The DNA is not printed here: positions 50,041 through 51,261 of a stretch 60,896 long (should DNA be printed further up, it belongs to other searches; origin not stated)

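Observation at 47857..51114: Orphan 1085-aa protein combining discoidin-like modules, 15 tail-fibre-like repeats and an unassigned C-terminal domain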

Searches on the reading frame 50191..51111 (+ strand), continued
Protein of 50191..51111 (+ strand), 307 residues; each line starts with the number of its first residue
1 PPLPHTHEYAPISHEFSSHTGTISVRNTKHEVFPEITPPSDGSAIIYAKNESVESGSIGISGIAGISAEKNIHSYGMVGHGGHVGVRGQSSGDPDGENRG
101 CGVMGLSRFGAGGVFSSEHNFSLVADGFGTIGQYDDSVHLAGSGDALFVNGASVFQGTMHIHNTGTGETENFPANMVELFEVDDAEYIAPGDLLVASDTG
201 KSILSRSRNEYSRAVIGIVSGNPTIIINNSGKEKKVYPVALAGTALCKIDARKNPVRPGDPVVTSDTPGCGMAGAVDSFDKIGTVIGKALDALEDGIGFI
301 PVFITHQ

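Call 100: find_homologous_proteins(query=P0133, max_evalue=1e-10)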
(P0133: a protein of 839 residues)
Query P0133 (839 aa): 372 proteins with E <= 1e-10 among 8000 candidates; the best 120 are listed.
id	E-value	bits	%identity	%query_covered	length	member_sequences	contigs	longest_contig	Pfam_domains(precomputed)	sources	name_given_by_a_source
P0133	0.0e+0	1874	100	100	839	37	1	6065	PF00754.32,PF22633.4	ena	-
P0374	0.0e+0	1659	86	100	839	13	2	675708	PF00754.32,PF22633.4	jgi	jgi:hypothetical protein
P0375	0.0e+0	1636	85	100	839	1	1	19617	PF00754.32,PF22633.4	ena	-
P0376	0.0e+0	1619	84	100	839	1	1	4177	PF00754.32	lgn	-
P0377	0.0e+0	1479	76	100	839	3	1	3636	PF00754.32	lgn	-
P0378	0.0e+0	1466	75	100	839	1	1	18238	PF00754.32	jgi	jgi:hypothetical protein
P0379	0.0e+0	1390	70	100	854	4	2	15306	PF00754.32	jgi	jgi:hypothetical protein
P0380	0.0e+0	1374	71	100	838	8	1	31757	PF00754.32,PF22633.4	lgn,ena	-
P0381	0.0e+0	1373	70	100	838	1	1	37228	PF00754.32,PF22633.4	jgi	jgi:hypothetical protein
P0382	0.0e+0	1364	70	100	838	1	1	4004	PF00754.32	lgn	-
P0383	0.0e+0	1350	68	100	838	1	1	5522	PF00754.32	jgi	jgi:hypothetical protein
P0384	0.0e+0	1335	68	100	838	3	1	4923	PF00754.32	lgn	-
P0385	0.0e+0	1328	68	100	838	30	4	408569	PF00754.32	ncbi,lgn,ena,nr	ncbi:MAG: discoidin domain-containing protein [Leptospiraceae bacterium]|nr:discoidin domain-contain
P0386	0.0e+0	1327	68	100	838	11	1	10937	PF00754.32,PF22633.4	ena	-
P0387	0.0e+0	1322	67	100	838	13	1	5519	PF00754.32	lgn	-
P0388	0.0e+0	1322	68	100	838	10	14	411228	PF00754.32,PF22633.4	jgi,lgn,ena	jgi:hypothetical protein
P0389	0.0e+0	1320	67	100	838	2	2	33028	PF00754.32,PF22633.4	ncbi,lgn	-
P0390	0.0e+0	1319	67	100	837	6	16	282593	PF00754.32,PF22633.4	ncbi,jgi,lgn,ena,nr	ncbi:MAG TPA: discoidin domain-containing protein [Leptospiraceae bacterium]|nr:discoidin domain-con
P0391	0.0e+0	1318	67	100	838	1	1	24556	PF00754.32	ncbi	-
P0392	0.0e+0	1307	68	99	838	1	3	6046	PF00754.32,PF22633.4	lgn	-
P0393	0.0e+0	1292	67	100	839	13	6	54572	PF00754.32,PF22633.4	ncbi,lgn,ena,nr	ncbi:MAG TPA: discoidin domain-containing protein [Leptospiraceae bacterium]|nr:discoidin domain-con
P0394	0.0e+0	1279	66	100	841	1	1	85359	PF00754.32,PF22633.4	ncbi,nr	ncbi:MAG: discoidin domain-containing protein [Leptospiraceae bacterium]|nr:discoidin domain-contain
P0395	0.0e+0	1271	66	100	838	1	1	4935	PF00754.32,PF22633.4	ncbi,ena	-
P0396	0.0e+0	1205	56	100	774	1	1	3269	PF00754.32,PF22633.4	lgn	-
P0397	0.0e+0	1183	62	100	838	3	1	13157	PF00754.32,PF22633.4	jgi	jgi:hypothetical protein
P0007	0.0e+0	1133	41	63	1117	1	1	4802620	PF00754.32,PF22633.4,PF00055.24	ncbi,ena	-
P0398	0.0e+0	1130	60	100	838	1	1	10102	PF00754.32,PF22633.4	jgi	jgi:hypothetical protein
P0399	0.0e+0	1126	60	100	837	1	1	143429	PF00754.32,PF22633.4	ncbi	-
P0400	0.0e+0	1121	70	83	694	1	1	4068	PF00754.32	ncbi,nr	ncbi:MAG: discoidin domain-containing protein, partial [Leptospiraceae bacterium]|nr:discoidin domai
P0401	0.0e+0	1069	57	100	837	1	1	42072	PF00754.32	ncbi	ncbi:MAG: discoidin domain-containing protein [Spirochaetota bacterium]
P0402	0.0e+0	1065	57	100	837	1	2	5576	PF00754.32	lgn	-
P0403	0.0e+0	1050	56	100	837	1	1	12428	PF00754.32,PF22633.4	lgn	-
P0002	0.0e+0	1036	42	62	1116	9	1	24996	PF00754.32,PF22633.4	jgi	jgi:hypothetical protein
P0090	0.0e+0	1022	41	63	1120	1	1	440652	PF00754.32,PF22633.4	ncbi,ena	-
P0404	1.4e-292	991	55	100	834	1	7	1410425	PF00754.32,PF22633.4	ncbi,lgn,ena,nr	ncbi:MAG: discoidin domain-containing protein [Leptospiraceae bacterium]|nr:discoidin domain-contain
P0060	7.0e-284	962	39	64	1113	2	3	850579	PF00754.32,PF22633.4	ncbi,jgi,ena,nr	ncbi:MAG: hypothetical protein CVV44_01500 [Spirochaetae bacterium HGW-Spirochaetae-1]|jgi:hypotheti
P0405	1.2e-280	952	52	100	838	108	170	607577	PF00754.32,PF22633.4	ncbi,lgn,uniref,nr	ncbi:discoidin domain-containing protein [Leptospira interrogans]|uniref:Discoidin domain-containing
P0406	1.8e-280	951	52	100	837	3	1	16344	PF00754.32,PF22633.4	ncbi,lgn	-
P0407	2.7e-280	950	52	100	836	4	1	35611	PF00754.32,PF22633.4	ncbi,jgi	jgi:hypothetical protein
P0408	4.7e-279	946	53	100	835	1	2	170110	PF00754.32,PF22633.4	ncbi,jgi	-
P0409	5.2e-278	943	52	100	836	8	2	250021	PF00754.32,PF22633.4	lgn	-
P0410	6.9e-278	942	52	100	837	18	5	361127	PF00754.32,PF22633.4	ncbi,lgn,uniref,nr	ncbi:discoidin domain-containing protein [Leptospira noguchii]|uniref:discoidin domain-containing pr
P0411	1.3e-277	941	52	100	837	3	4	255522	PF00754.32,PF22633.4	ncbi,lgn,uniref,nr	ncbi:carbohydrate-binding protein [Leptospira gomenensis]|uniref:Carbohydrate-binding protein n=1 Ta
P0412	3.1e-277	940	52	100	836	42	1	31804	PF00754.32,PF22633.4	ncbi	ncbi:MAG: discoidin domain-containing protein [Leptospira bouyouniensis]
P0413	1.9e-276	938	51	100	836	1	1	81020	PF00754.32,PF22633.4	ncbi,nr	ncbi:discoidin domain-containing protein [Leptospira sp. 96542]|nr:discoidin domain-containing prote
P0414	3.2e-276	937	52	99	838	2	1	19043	PF00754.32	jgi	jgi:hypothetical protein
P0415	6.6e-276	936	51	100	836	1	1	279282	PF00754.32,PF22633.4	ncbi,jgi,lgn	-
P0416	4.4e-275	933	52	100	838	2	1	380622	PF00754.32,PF22633.4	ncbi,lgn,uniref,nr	ncbi:discoidin domain-containing protein [Leptospira kirschneri]|uniref:discoidin domain-containing 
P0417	7.8e-275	932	51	100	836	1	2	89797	PF00754.32,PF22633.4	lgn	-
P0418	9.4e-275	932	52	100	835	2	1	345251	PF00754.32,PF22633.4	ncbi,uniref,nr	ncbi:carbohydrate-binding protein [Leptospira fletcheri]|uniref:Carbohydrate-binding protein n=1 Tax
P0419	1.7e-274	931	50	100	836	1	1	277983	PF00754.32,PF22633.4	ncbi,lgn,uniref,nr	ncbi:F5/8 type C domain protein [Leptospira ryugenii]|uniref:F5/8 type C domain protein n=1 Tax=Lept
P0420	6.9e-274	929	51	100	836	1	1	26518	PF00754.32,PF22633.4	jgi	jgi:hypothetical protein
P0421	9.2e-274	929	50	100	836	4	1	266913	PF00754.32,PF22633.4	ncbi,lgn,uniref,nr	ncbi:discoidin domain-containing protein [Leptospira ilyithenensis]|uniref:Carbohydrate-binding prot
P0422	2.2e-272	924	52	100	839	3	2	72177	PF00754.32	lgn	-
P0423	3.6e-272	923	51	100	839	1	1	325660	PF00754.32,PF22633.4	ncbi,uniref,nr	ncbi:discoidin domain-containing protein [Leptospira sp. GIMC2001]|uniref:discoidin domain-containin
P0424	7.0e-272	922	50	100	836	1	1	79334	PF00754.32,PF22633.4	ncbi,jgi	jgi:hypothetical protein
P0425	9.4e-272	922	51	100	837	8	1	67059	PF00754.32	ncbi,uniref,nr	ncbi:discoidin domain-containing protein [Leptospira sp. 201903071]|uniref:discoidin domain-containi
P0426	1.0e-271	922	51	100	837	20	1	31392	PF00754.32,PF22633.4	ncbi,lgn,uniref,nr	ncbi:discoidin domain-containing protein [Leptospira barantonii]|uniref:Carbohydrate-binding protein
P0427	1.4e-271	921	52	100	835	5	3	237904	PF00754.32,PF22633.4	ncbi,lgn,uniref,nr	ncbi:F5/8 type C domain protein [Leptospira weilii serovar Ranarum str. ICFT]|uniref:F5/8 type C dom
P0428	2.7e-271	921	51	100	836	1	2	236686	PF00754.32,PF22633.4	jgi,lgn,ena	-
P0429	1.9e-270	918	51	100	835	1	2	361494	PF00754.32,PF22633.4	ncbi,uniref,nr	ncbi:carbohydrate-binding protein [Leptospira perolatii]|uniref:Carbohydrate-binding protein n=1 Tax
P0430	2.0e-270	918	51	100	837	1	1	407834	PF00754.32,PF22633.4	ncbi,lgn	ncbi:discoidin domain-containing protein [Leptospira sp. WS92.C1]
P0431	2.7e-270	917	50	100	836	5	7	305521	PF00754.32,PF22633.4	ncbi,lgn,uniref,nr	ncbi:discoidin domain-containing protein [Leptospira ognonensis]|uniref:Discoidin domain-containing 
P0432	3.1e-270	917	51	100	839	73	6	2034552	PF00754.32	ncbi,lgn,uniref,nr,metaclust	ncbi:discoidin domain-containing protein [Leptospira santarosai]|uniref:discoidin domain-containing 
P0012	3.0e-269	914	42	63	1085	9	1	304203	PF00754.32,PF22633.4,PF00055.24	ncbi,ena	-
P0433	6.0e-269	913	50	100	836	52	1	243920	PF00754.32,PF22633.4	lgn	-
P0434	3.5e-268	910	52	100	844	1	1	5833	PF00754.32,PF22633.4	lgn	-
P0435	1.2e-266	905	51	100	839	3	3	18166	PF00754.32,PF22633.4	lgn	-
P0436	4.1e-265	900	51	99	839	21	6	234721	PF00754.32,PF22633.4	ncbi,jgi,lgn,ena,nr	ncbi:MAG: carbohydrate-binding protein [Leptospira sp.]|nr:carbohydrate-binding protein [Leptospira 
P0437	1.3e-264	898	50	100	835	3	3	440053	PF00754.32,PF22633.4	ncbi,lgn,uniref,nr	ncbi:F5/8 type C domain protein [Leptospira broomii serovar Hurstbridge str. 5399]|uniref:F5/8 type 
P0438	4.8e-264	897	50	100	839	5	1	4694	PF00754.32,PF22633.4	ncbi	-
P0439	8.7e-264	896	50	100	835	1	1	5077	PF00754.32,PF22633.4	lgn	-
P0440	3.6e-263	894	50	99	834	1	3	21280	PF00754.32,PF22633.4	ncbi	-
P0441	3.5e-262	890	51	100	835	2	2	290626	PF00754.32,PF22633.4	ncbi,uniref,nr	ncbi:discoidin domain-containing protein [Leptospira langatensis]|uniref:Discoidin domain-containing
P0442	7.0e-262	889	51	100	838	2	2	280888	PF00754.32,PF22633.4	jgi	jgi:hypothetical protein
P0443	7.2e-262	889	51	97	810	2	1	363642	PF00754.32,PF22633.4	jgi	-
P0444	1.1e-261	889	50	100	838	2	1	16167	PF00754.32,PF22633.4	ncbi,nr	ncbi:MAG: discoidin domain-containing protein [Leptospira sp.]|nr:discoidin domain-containing protei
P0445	2.8e-261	887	50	100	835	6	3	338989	PF00754.32,PF22633.4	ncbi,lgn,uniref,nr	ncbi:carbohydrate-binding protein [Leptospira wolffii]|uniref:Carbohydrate-binding protein n=1 Tax=L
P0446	6.8e-261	886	50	100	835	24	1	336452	PF00754.32,PF22633.4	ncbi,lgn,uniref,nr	ncbi:discoidin domain-containing protein [Leptospira dzoumogneensis]|uniref:Carbohydrate-binding pro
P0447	2.6e-259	881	50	100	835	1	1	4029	PF00754.32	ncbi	-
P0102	3.6e-258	877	44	62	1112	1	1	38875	PF00754.32,PF22633.4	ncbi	-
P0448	2.5e-257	874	49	100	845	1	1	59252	PF00754.32,PF22633.4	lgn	-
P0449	2.0e-255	868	50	99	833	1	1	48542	PF00754.32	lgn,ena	-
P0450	4.9e-255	867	40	62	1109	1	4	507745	PF00754.32,PF22633.4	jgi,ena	-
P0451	4.5e-251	854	49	99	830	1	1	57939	PF00754.32,PF22633.4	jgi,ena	-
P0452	1.8e-247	842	38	63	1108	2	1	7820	PF00754.32,PF22633.4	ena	-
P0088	3.5e-247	841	44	62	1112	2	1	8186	PF00754.32,PF22633.4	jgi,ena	-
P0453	1.3e-244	832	42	64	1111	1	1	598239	PF00754.32,PF22633.4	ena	-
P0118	1.0e-243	829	38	64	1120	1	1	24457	PF00754.32,PF22633.4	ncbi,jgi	-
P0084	1.0e-241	823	42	62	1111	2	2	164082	PF00754.32,PF22633.4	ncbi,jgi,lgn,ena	-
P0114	4.8e-240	817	45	62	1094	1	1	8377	PF00754.32,PF22633.4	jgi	jgi:hypothetical protein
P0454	6.1e-238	810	44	63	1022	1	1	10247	PF00754.32,PF22633.4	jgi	jgi:hypothetical protein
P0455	6.6e-238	810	42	64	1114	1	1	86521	PF00754.32,PF22633.4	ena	-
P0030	1.8e-236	805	41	63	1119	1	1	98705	PF00754.32,PF22633.4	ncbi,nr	ncbi:MAG TPA: discoidin domain-containing protein [Spirochaetota bacterium]|nr:discoidin domain-cont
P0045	1.4e-233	796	44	63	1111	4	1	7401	PF00754.32,PF22633.4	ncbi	-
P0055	3.4e-233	795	41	64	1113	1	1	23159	PF00754.32,PF22633.4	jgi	-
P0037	5.9e-233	794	41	64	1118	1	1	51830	PF00754.32,PF22633.4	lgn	-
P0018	4.3e-231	788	41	63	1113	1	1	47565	PF00754.32,PF22633.4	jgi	-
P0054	1.3e-229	783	43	62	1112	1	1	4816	PF00754.32,PF22633.4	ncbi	-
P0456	5.4e-229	781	45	62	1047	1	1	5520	PF00754.32,PF22633.4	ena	-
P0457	1.1e-227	776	47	99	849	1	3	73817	PF00754.32,PF22633.4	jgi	-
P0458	1.4e-227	776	42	63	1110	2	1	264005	PF00754.32,PF22633.4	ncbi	-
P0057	2.0e-227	775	40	63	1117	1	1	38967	PF00754.32,PF22633.4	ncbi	-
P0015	2.4e-227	775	43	62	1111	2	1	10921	PF00754.32,PF22633.4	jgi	-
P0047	2.5e-227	775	44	64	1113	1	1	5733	PF00754.32,PF22633.4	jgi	jgi:hypothetical protein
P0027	2.0e-226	772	42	64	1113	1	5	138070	PF00754.32,PF22633.4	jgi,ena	-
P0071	2.6e-225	768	45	62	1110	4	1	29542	PF00754.32,PF22633.4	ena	-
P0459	8.6e-225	767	41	63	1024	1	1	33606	PF00754.32,PF22633.4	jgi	-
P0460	1.2e-223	763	45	62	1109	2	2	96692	PF00754.32,PF22633.4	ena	-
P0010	1.9e-223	762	40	63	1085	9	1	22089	PF00754.32,PF22633.4,PF00055.24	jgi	-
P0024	1.8e-222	759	41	64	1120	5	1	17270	PF00754.32,PF22633.4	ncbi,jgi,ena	-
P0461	1.1e-221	756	40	62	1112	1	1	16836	PF00754.32,PF22633.4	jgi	-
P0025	6.5e-221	754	44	62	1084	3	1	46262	PF00754.32,PF22633.4,PF00055.24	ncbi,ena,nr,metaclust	ncbi:MAG: hypothetical protein A2W19_10730 [Spirochaetes bacterium RBG_16_49_21]|nr:MAG: hypothetica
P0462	4.9e-220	751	45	99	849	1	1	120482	PF00754.32,PF22633.4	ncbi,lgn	-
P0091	7.3e-219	747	43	62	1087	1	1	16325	PF00754.32,PF22633.4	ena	-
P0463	3.1e-218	745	45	99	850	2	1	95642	PF00754.32,PF22633.4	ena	-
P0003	1.4e-217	743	42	64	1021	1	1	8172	PF00754.32,PF22633.4,PF00055.24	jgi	-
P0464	5.1e-217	741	45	62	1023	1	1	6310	PF00754.32,PF22633.4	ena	-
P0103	5.4e-217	741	41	64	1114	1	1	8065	PF00754.32,PF22633.4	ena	-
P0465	6.2e-217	741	57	72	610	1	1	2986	PF00754.32,PF22633.4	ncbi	-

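Call 101: list_cluster_members(proteins=[P0405, P0432, P0419])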
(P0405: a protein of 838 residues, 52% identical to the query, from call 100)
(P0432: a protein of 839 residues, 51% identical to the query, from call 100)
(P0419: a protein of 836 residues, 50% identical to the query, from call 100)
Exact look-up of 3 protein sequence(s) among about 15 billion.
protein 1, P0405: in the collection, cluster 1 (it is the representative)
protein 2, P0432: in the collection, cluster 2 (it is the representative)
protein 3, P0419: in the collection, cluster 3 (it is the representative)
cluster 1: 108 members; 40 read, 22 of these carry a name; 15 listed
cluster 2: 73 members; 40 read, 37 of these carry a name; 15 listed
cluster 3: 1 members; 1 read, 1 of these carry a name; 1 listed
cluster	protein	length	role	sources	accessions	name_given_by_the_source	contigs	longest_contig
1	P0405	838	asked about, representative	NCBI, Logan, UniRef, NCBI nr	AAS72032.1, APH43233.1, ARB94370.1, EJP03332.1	discoidin domain-containing protein [Leptospira interrogans] | Discoidin domain-containing protein n=5 Tax=Leptospira interrogans TaxID=173 ...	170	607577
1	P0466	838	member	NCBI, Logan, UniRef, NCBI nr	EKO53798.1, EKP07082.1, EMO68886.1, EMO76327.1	F5/8 type C domain protein [Leptospira kirschneri str. 200803703] | F5/8 type C domain protein n=1 Tax=Leptospira kirschneri str. 200802841 TaxID=1193047 ... | discoidin domain-containing protein [Leptospira kirschneri]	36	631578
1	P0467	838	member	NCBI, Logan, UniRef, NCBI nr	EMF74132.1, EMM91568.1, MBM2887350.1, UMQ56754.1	discoidin domain-containing protein [Leptospira interrogans] | discoidin domain-containing protein n=1 Tax=Leptospira interrogans TaxID=173 ...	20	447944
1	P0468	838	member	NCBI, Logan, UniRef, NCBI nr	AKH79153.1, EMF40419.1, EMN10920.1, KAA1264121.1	discoidin domain-containing protein [Leptospira interrogans] | F5/8 type C domain protein n=1 Tax=Leptospira interrogans serovar Lora str. TE 1992 ...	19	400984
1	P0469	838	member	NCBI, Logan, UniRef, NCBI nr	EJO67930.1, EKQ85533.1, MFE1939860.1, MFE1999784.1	discoidin domain-containing protein [Leptospira kirschneri] | discoidin domain-containing protein n=1 Tax=Leptospira kirschneri TaxID=29507 ...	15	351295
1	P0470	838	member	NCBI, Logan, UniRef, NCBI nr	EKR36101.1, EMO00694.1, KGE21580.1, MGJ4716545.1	discoidin domain-containing protein [Leptospira interrogans] | discoidin domain-containing protein n=1 Tax=Leptospira interrogans TaxID=173 ...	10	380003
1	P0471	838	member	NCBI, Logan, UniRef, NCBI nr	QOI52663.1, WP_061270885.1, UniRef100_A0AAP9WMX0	discoidin domain-containing protein [Leptospira interrogans] | Discoidin domain-containing protein n=1 Tax=Leptospira interrogans serovar Bataviae ...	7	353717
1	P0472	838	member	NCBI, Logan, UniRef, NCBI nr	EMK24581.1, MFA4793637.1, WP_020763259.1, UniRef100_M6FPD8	discoidin domain-containing protein [Leptospira kirschneri] | F5/8 type C domain protein n=1 Tax=Leptospira kirschneri serovar Bulgarica str. Nikolaevo ...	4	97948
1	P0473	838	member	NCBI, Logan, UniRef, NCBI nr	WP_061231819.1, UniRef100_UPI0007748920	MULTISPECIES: discoidin domain-containing protein [Leptospira] | discoidin domain-containing protein n=1 Tax=Leptospira TaxID=171 RepID=UPI0007748920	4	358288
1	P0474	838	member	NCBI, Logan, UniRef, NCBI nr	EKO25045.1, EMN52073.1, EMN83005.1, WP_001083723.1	discoidin domain-containing protein [Leptospira interrogans] | F5/8 type C domain protein n=1 Tax=Leptospira interrogans str. UI 12621 TaxID=1049937 ...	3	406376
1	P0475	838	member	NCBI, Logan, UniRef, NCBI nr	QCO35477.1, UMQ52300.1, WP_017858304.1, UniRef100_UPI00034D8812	discoidin domain-containing protein [Leptospira interrogans] | discoidin domain-containing protein n=1 Tax=Leptospira interrogans TaxID=173 ...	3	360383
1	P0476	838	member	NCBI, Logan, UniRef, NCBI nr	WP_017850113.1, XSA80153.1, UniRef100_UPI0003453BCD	discoidin domain-containing protein [Leptospira interrogans] | discoidin domain-containing protein n=1 Tax=Leptospira interrogans TaxID=173 ...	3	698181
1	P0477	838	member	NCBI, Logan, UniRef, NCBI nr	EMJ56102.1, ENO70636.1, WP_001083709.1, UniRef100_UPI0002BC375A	F5/8 type C domain protein [Leptospira interrogans serovar Valbuzzi str. Duyster] | discoidin domain-containing protein n=1 Tax=Leptospira interrogans TaxID=173 ... | discoidin domain-containing protein [Leptospira interrogans]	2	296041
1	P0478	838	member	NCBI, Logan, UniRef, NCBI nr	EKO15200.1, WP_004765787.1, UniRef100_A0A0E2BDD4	discoidin domain-containing protein [Leptospira kirschneri] | F5/8 type C domain protein n=1 Tax=Leptospira kirschneri str. H1 TaxID=1049966 ...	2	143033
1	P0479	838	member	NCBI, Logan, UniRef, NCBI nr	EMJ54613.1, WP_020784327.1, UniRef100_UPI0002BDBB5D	F5/8 type C domain protein [Leptospira interrogans str. UT126] | discoidin domain-containing protein n=1 Tax=Leptospira interrogans TaxID=173 ... | discoidin domain-containing protein [Leptospira interrogans]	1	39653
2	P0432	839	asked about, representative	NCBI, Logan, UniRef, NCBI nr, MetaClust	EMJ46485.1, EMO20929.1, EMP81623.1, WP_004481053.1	discoidin domain-containing protein [Leptospira santarosai] | discoidin domain-containing protein n=1 Tax=Leptospira santarosai TaxID=28183 ... | status=active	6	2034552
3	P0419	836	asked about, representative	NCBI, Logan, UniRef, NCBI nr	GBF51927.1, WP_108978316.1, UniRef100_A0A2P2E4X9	F5/8 type C domain protein [Leptospira ryugenii] | F5/8 type C domain protein n=1 Tax=Leptospira ryugenii TaxID=1917863 ... | discoidin domain-containing protein [Leptospira ryugenii]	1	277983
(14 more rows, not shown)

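Call 103: find_encoding_contigs(protein=P0405, flank=10000, max_places=1)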
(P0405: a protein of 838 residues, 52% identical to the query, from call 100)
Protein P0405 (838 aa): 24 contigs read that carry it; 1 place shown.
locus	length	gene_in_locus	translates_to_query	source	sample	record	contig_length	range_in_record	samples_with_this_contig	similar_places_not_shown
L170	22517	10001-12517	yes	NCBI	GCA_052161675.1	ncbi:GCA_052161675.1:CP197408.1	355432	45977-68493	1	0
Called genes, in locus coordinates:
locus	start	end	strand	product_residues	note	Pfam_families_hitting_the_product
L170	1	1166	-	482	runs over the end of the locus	PF03062:MBOAT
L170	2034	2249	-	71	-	-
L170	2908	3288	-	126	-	-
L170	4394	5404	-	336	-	-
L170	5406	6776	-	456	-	PF02954:HTH_8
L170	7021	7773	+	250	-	PF00142:Fer4_NifH, PF01656:CbiA, PF02374:ArsA_ATPase (weak), PF09140:MipZ, PF10609:ParA (weak), PF13614:AAA_31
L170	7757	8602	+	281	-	PF02195:ParB_N, PF17762:HTH_ParB (weak)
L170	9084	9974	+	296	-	PF13730:HTH_36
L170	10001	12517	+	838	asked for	PF22633:F5_F8_type_C_2 (faint), PF00754:F5_F8_type_C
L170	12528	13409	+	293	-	PF02219:MTHFR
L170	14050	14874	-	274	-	PF02621:VitK2_biosynth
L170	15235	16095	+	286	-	PF05116:S6PP (faint), PF08282:Hydrolase_3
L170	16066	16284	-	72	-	-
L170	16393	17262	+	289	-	PF05201:GlutR_N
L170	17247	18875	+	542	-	PF01379:Porphobil_deam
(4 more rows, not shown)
